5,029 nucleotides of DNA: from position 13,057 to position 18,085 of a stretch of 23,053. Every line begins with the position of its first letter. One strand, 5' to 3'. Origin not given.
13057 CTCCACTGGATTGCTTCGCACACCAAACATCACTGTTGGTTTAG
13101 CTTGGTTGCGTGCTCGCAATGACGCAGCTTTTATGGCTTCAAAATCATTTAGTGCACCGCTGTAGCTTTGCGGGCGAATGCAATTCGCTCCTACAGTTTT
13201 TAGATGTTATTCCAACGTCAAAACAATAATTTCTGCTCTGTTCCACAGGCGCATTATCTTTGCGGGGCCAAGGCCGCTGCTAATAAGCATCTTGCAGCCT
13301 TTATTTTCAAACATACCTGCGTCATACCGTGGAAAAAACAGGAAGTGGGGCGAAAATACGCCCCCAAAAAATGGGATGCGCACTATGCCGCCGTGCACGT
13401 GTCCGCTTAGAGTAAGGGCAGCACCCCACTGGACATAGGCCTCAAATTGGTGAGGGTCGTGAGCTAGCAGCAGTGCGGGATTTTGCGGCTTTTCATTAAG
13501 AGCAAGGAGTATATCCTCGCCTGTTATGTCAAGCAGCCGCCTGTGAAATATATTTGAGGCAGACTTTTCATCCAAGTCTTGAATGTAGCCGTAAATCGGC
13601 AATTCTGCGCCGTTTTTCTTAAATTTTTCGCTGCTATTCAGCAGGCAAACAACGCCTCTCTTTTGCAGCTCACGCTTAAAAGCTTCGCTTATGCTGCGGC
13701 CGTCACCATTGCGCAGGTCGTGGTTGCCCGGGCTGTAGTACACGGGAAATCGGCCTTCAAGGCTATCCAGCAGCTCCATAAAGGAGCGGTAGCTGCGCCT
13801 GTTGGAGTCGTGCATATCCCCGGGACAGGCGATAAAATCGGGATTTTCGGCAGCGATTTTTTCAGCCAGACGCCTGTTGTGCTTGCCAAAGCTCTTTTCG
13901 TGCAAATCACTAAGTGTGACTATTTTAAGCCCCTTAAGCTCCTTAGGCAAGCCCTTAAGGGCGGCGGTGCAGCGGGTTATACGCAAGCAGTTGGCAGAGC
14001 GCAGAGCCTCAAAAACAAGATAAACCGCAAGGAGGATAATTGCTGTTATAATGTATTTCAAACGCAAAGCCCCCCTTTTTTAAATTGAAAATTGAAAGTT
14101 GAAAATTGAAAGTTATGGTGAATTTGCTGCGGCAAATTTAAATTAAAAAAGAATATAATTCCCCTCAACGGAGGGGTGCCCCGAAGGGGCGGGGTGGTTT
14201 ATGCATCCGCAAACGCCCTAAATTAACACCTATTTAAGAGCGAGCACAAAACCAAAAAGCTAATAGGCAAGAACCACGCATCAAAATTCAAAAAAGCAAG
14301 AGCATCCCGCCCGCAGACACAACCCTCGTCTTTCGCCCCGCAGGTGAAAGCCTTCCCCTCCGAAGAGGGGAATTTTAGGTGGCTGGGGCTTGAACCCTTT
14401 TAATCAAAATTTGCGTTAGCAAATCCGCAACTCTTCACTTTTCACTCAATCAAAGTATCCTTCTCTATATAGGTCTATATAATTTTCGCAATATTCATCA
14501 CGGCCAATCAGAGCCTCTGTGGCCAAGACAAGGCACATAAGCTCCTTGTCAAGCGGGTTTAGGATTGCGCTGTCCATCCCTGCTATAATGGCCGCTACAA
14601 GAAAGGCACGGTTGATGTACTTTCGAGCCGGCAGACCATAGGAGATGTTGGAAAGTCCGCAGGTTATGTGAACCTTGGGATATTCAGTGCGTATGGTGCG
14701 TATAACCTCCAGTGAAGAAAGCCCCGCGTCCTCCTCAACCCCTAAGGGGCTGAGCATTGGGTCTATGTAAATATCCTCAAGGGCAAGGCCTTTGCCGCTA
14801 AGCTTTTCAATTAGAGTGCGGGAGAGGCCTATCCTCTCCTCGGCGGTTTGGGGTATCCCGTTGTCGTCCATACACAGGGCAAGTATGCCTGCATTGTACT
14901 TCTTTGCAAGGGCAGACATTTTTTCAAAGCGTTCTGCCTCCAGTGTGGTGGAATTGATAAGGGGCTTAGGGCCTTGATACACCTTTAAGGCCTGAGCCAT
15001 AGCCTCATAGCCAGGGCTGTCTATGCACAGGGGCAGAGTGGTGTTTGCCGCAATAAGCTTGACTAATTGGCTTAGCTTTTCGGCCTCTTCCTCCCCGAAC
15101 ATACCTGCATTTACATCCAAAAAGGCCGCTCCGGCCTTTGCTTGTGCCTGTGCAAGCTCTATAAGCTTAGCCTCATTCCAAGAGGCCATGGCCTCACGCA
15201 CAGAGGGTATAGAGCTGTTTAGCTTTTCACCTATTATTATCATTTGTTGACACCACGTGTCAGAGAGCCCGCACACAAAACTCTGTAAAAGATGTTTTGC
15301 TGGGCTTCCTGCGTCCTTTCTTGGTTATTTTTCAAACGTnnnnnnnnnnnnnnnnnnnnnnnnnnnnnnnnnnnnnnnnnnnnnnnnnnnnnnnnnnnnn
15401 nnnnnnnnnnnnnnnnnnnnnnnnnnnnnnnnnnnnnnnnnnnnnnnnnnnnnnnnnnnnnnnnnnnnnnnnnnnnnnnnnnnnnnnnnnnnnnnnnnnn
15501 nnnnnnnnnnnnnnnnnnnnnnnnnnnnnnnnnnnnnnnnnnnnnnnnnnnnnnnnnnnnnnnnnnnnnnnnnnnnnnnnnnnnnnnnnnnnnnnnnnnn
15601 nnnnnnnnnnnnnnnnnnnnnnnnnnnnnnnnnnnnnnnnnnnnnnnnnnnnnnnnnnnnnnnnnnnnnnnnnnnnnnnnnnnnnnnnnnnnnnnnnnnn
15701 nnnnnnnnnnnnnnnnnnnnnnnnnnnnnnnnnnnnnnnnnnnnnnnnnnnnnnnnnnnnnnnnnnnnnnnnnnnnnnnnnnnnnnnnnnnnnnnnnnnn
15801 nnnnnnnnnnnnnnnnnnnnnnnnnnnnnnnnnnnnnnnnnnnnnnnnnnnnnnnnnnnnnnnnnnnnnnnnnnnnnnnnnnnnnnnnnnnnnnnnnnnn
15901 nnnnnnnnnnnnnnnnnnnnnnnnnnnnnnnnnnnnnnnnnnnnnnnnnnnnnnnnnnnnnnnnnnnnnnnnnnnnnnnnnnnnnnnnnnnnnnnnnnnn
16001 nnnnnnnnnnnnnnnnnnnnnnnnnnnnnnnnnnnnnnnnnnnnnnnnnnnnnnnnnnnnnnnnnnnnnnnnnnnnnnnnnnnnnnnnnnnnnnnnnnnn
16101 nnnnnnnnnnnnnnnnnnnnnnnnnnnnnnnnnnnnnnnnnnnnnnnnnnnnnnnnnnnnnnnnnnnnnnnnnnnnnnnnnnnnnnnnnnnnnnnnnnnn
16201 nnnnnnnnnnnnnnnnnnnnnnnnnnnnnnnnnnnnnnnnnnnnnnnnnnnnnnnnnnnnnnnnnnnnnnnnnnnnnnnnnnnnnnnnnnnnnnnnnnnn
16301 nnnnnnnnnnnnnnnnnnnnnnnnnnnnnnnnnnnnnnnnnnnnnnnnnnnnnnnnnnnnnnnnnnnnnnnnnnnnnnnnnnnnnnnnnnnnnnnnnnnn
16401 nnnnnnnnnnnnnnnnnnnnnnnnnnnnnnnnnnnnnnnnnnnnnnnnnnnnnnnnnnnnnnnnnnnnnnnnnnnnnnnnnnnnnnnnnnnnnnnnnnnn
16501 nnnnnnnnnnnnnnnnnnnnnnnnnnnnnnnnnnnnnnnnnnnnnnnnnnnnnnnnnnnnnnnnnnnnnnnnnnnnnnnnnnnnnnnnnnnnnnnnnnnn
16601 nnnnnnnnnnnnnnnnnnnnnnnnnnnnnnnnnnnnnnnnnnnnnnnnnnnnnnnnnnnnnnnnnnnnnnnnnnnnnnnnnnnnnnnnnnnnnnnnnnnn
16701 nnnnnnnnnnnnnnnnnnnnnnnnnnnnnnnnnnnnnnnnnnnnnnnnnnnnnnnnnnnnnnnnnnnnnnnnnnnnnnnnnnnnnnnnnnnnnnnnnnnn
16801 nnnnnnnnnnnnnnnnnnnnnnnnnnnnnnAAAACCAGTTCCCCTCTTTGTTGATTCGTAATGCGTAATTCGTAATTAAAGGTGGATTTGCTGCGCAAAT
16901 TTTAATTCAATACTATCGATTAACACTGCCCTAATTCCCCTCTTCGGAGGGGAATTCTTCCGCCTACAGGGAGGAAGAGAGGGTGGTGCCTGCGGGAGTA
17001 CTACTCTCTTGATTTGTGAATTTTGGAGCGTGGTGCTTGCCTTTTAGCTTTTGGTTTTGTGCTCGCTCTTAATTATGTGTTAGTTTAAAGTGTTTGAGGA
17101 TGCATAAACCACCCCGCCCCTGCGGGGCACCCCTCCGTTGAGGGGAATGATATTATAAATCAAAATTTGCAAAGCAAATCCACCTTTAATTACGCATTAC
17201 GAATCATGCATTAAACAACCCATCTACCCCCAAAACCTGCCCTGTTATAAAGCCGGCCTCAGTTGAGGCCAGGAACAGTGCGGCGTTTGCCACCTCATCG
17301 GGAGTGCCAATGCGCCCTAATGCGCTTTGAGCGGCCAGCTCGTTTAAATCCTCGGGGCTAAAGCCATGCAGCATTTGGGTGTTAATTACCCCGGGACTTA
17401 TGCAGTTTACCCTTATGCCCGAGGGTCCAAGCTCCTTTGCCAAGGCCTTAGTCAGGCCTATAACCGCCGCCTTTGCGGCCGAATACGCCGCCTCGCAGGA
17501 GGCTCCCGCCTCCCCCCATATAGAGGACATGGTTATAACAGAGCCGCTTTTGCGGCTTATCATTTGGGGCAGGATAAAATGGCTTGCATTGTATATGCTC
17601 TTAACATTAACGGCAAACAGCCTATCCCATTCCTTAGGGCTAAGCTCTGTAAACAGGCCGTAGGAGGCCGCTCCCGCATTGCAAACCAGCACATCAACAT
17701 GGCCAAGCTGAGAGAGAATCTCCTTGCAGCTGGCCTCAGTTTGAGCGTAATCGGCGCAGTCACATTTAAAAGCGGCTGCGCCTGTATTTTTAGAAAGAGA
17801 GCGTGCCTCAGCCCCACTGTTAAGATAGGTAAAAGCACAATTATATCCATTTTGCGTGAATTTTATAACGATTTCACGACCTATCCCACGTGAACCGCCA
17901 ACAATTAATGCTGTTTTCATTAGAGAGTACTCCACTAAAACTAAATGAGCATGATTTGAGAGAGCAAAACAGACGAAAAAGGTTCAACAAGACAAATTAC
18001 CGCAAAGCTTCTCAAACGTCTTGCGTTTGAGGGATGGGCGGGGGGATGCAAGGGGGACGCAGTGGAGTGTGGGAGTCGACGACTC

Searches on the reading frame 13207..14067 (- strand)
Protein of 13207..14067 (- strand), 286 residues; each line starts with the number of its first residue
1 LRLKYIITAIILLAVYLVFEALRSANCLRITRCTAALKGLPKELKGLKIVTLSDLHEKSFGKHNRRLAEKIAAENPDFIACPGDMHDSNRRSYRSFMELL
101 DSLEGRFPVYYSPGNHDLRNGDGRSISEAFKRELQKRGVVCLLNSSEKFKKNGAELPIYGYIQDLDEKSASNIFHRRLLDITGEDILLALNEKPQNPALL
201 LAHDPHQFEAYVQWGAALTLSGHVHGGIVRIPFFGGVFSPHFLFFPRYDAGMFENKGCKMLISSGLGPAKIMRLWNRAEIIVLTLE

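Call 10: search_protein_families(library=pfam, proteins=[window:13207-14067:-], max_evalue=0.001)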
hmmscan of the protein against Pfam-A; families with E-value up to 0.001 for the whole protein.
window:13207-14067:- (286 aa): 2 families
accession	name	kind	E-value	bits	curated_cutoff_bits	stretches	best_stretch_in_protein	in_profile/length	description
PF00149.33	Metallophos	-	2.1e-12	48.3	21.5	1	47-225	1-189/191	Calcineurin-like phosphoesterase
PF12850.12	Metallophos_2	-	3e-05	24.5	27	1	47-225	1-117/154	Calcineurin-like phosphoesterase superfamily domain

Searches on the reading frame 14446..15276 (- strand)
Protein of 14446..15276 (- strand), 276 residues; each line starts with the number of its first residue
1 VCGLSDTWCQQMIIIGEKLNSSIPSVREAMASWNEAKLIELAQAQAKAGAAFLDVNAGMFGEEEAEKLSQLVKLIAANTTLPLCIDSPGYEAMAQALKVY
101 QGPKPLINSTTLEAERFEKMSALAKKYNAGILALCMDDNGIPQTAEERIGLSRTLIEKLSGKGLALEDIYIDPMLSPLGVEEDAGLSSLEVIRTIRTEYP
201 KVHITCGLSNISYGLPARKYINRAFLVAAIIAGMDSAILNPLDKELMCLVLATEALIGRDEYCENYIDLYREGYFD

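Call 10: search_protein_families(library=pfam, proteins=[window:14446-15276:-], max_evalue=0.001)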
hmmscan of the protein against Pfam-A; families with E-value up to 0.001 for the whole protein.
window:14446-15276:- (276 aa): 2 families
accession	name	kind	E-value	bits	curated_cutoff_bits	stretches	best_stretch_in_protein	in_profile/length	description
PF00809.28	Pterin_bind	-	1.1e-21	78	25.5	1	30-239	15-243/244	Pterin binding enzyme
PF03599.22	CdhD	-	1.5e-09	37.5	24.8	1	64-194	81-197/387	CO dehydrogenase/acetyl-CoA synthase delta subunit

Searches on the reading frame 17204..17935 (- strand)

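Call 10: search_protein_families(library=pfam, proteins=[window:17204-17935:-], max_evalue=0.001)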
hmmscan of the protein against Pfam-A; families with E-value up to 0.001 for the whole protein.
window:17204-17935:- (243 aa): 5 families
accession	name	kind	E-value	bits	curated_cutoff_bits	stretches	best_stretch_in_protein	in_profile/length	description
PF13561.12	adh_short_C2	-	1.7e-65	221.4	27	1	15-239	5-233/236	Enoyl-(Acyl carrier protein) reductase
PF00106.31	adh_short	-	1.7e-54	184.7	26.6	1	7-192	1-190/195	short chain dehydrogenase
PF08659.16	KR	-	5.4e-11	43.2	22.6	1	8-165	2-163/180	KR domain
PF23441.1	SDR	-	2.8e-06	27.4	27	1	8-191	9-201/258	SDR-like rossmann domain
PF08643.16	DUF1776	-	0.00082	19.3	25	1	91-187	104-202/294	Fungal family of unknown function (DUF1776)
